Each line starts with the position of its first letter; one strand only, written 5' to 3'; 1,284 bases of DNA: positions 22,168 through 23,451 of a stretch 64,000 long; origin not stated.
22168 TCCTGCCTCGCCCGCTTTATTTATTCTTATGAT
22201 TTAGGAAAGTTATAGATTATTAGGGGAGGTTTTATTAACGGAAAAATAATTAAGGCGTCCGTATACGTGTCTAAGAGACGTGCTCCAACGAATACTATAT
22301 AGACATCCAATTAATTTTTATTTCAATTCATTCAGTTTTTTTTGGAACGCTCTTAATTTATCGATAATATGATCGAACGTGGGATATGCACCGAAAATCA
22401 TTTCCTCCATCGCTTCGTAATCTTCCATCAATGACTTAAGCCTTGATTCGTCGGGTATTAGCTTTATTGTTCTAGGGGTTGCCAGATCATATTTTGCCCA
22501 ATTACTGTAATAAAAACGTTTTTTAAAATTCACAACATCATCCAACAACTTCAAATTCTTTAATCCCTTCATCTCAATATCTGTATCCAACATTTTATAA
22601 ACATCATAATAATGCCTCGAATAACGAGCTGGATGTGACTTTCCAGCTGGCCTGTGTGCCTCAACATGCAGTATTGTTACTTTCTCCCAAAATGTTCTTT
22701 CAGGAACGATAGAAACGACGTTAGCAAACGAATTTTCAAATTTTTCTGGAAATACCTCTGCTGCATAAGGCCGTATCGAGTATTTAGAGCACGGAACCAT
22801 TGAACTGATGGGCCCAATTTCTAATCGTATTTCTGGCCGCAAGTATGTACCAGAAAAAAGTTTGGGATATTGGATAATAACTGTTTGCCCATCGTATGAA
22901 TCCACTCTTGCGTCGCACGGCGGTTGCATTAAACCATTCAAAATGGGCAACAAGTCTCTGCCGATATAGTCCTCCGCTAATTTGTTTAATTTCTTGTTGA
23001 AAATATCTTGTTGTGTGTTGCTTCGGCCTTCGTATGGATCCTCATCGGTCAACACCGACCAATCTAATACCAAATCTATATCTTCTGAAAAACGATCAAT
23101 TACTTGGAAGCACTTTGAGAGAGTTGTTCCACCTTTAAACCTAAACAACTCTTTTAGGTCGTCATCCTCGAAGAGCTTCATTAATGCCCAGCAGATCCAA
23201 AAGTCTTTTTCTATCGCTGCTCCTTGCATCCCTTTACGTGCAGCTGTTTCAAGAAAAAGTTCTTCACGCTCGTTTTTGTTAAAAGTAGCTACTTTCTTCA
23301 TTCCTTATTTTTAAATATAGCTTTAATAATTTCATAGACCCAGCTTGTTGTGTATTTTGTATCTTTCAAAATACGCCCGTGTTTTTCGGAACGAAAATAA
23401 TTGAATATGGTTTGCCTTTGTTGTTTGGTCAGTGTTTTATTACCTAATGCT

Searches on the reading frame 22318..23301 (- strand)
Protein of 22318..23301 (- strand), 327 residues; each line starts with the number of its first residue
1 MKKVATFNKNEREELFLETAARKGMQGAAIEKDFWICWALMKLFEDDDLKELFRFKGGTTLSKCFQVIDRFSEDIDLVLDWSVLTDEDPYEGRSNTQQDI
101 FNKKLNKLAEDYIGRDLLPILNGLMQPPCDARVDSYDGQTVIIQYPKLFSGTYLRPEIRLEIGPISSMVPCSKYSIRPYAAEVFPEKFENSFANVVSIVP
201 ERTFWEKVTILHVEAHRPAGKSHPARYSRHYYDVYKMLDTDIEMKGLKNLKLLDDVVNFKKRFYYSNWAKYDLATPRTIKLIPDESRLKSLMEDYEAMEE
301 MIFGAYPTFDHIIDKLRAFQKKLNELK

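Call 100: search_protein_families(library=pfam, proteins=[window:22318-23301:-], max_evalue=0.001)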
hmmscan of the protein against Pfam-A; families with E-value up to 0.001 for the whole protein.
window:22318-23301:- (327 aa): 1 family
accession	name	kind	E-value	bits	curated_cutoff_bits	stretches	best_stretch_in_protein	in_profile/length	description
PF08843.17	AbiEii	-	1.8e-35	123.5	22.5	1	41-314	4-237/238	Nucleotidyl transferase AbiEii toxin, Type IV TA system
